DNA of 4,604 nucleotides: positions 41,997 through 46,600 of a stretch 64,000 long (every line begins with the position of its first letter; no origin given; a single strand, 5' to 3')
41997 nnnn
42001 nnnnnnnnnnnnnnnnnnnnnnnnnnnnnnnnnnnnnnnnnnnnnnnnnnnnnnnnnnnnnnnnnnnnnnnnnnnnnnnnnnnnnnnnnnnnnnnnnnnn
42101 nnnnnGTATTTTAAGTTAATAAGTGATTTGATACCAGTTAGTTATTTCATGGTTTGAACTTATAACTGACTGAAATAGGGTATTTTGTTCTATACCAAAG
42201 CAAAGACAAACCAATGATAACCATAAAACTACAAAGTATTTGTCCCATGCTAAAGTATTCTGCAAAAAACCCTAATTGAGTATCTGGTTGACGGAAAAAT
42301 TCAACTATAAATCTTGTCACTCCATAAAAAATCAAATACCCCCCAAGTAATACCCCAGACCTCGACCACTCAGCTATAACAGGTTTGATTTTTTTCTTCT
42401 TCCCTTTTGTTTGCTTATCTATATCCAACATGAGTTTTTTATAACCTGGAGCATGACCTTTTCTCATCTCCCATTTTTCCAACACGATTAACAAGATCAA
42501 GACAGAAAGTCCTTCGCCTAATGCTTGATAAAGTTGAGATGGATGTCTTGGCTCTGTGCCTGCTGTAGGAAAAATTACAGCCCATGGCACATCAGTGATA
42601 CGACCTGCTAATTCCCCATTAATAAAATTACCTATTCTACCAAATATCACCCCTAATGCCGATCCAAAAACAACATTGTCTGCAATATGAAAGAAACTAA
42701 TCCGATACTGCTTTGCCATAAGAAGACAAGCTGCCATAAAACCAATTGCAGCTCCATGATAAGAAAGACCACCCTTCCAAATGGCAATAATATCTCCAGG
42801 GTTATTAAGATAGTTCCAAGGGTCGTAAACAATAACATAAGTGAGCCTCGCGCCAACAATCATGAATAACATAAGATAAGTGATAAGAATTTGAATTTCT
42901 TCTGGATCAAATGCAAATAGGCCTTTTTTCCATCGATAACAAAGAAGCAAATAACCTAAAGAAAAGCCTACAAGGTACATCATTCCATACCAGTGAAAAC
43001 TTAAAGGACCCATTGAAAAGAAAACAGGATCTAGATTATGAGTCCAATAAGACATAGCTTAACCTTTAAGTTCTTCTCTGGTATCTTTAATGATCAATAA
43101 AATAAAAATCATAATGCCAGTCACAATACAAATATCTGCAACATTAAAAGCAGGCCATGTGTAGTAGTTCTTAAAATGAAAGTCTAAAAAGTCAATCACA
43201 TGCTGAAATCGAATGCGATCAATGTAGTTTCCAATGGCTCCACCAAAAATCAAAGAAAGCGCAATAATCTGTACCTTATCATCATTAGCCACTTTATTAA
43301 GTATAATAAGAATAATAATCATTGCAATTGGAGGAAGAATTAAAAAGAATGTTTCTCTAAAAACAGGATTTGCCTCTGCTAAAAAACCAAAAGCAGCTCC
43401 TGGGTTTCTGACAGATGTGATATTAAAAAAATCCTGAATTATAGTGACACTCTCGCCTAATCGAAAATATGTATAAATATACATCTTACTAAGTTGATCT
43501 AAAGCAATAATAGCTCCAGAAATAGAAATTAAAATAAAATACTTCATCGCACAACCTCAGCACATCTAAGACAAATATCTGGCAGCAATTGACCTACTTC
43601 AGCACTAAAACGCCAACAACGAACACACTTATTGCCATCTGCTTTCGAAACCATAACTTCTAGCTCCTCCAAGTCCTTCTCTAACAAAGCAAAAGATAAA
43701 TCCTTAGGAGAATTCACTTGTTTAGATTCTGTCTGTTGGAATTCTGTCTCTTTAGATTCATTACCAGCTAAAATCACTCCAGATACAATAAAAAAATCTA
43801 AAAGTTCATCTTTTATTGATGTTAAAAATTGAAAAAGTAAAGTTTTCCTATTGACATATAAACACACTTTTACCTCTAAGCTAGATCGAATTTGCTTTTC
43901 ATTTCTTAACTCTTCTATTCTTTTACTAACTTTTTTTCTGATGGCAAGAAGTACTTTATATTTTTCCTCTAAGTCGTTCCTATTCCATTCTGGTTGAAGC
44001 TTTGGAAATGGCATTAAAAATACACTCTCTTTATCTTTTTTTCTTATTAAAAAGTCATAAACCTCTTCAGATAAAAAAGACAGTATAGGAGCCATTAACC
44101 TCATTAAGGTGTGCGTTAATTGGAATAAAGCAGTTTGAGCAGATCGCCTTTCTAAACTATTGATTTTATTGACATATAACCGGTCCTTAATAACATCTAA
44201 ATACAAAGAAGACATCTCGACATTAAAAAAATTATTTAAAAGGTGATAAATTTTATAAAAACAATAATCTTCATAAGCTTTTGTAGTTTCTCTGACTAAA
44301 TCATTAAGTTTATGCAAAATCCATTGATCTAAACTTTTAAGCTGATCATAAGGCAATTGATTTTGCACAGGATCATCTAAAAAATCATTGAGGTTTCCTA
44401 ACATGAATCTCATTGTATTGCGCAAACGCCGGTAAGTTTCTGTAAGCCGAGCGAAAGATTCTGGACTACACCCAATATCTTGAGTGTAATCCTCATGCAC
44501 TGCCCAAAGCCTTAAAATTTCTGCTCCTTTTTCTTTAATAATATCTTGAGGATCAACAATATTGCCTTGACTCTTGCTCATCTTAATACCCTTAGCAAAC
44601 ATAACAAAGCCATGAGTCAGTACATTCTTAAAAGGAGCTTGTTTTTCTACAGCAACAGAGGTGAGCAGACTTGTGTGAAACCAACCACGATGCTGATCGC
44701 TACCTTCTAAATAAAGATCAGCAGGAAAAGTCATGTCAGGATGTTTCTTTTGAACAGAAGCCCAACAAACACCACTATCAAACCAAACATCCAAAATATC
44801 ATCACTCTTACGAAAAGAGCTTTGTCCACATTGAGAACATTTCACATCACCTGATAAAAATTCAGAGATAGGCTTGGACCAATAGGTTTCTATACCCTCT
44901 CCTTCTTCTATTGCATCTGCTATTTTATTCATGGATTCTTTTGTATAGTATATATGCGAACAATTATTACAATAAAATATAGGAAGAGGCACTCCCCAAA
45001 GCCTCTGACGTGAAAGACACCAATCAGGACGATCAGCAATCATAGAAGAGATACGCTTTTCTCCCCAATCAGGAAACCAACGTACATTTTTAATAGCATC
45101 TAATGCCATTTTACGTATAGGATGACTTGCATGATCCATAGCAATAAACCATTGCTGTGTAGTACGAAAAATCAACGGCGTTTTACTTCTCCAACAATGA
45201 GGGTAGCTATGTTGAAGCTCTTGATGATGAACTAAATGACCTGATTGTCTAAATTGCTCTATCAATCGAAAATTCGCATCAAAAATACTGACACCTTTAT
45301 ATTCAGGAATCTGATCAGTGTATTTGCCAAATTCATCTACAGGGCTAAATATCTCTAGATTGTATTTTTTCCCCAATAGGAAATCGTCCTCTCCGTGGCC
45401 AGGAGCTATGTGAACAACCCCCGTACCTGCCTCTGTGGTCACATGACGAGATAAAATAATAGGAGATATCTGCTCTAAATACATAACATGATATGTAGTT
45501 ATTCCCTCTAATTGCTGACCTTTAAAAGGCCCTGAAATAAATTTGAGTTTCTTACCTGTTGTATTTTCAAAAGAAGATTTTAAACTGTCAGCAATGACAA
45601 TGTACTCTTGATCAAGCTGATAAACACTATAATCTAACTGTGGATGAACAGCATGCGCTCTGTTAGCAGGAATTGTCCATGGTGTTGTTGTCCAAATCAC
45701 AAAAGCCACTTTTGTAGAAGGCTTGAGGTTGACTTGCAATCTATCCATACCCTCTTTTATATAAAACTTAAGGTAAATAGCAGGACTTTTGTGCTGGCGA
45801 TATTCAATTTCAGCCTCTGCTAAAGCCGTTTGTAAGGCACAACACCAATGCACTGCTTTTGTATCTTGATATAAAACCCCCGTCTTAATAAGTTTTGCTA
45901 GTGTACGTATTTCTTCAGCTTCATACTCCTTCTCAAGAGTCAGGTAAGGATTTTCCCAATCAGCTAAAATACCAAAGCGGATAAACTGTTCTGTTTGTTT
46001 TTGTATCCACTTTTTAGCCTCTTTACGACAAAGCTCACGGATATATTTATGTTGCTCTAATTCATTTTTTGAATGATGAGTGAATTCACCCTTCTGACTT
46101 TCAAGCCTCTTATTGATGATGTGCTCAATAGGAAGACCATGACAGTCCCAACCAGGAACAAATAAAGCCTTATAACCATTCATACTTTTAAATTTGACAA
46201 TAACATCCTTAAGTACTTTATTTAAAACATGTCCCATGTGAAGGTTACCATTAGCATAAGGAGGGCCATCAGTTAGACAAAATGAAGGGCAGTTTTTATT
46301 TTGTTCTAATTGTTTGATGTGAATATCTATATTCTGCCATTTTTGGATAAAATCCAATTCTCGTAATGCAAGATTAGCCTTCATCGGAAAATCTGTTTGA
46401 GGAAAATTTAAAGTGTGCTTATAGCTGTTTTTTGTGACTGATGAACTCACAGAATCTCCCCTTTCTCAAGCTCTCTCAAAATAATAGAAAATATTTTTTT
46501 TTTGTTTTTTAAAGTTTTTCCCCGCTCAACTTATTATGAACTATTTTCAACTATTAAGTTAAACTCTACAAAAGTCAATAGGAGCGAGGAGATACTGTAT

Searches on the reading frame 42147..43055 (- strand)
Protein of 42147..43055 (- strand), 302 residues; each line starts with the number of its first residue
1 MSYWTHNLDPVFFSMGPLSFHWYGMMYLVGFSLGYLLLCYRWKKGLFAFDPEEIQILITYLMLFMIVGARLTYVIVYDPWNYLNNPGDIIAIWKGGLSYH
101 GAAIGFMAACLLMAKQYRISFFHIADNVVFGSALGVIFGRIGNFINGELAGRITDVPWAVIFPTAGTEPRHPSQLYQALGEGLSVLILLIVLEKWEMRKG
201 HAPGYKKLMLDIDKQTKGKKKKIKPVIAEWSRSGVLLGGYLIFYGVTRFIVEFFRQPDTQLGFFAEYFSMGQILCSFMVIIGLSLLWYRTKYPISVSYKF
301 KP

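Call 10: search_protein_families(library=pfam, proteins=[window:42147-43055:-])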
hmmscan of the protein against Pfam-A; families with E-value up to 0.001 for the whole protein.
window:42147-43055:- (302 aa): 1 family
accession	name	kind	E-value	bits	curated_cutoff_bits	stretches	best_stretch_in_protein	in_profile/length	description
PF01790.23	LGT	-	1.1e-66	225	24.9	2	10-197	1-184/240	Prolipoprotein diacylglyceryl transferase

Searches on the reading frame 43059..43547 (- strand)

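Call 10: search_protein_families(library=pfam, proteins=[window:43059-43547:-])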
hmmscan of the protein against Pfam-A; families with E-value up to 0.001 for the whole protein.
window:43059-43547:- (162 aa): 1 family
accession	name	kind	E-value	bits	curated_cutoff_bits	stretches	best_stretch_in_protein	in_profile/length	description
PF01252.23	Peptidase_A8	-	2.7e-40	138.3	25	1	11-153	3-141/142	Signal peptidase (SPase) II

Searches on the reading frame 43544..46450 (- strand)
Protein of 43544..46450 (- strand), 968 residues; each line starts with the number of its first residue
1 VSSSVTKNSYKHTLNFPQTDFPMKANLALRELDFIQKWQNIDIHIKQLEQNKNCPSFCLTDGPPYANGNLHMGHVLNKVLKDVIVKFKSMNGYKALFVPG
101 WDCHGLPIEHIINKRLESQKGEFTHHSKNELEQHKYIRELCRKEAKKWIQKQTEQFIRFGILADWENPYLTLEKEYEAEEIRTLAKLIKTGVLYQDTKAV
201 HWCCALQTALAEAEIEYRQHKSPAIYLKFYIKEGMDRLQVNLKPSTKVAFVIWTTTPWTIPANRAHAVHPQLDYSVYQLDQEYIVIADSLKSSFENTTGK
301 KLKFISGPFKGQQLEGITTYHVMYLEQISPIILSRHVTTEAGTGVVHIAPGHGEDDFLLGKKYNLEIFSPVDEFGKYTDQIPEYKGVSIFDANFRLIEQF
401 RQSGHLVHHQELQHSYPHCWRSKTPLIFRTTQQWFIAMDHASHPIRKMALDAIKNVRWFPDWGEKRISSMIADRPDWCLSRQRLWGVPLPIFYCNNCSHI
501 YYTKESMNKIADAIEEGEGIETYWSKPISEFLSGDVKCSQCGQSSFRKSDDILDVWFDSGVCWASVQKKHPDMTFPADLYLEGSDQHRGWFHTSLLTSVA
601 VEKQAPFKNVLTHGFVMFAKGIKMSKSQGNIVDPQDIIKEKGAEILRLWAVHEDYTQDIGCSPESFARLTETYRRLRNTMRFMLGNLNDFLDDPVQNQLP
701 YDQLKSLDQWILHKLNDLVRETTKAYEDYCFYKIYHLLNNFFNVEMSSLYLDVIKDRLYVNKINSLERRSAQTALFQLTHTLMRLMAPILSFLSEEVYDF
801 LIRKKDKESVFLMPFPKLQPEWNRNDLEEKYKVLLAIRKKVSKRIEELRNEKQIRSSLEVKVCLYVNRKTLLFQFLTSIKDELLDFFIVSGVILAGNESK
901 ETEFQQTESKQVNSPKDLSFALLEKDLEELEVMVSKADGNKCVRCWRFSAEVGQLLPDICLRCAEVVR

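Call 10: search_protein_families(library=pfam, proteins=[window:43544-46450:-])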
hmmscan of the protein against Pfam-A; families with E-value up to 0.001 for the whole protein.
window:43544-46450:- (968 aa): 6 families
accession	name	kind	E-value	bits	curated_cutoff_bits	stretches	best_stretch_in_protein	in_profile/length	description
PF00133.28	tRNA-synt_1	-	2.8e-135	451.7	22.7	1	35-660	3-412/414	tRNA synthetases class I (I, L, M and V)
PF08264.19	Anticodon_1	-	3.6e-33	115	25.1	1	708-863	1-147/148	Anticodon-binding domain of tRNA ligase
PF09334.17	tRNA-synt_1g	-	1.1e-23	84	20.1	2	60-113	4-57/391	tRNA synthetases class I (M)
PF01406.26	tRNA-synt_1e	-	2.1e-08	34.4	27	1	597-664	228-294/301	tRNA synthetases class I (C) catalytic domain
PF01921.24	tRNA-synt_1f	-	0.00011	21.8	27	1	611-680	270-339/360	tRNA synthetases class I (K)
PF06827.20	zf-FPG_IleRS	-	0.00032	20.9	21.3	1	939-966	1-30/30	Zinc finger found in FPG and IleRS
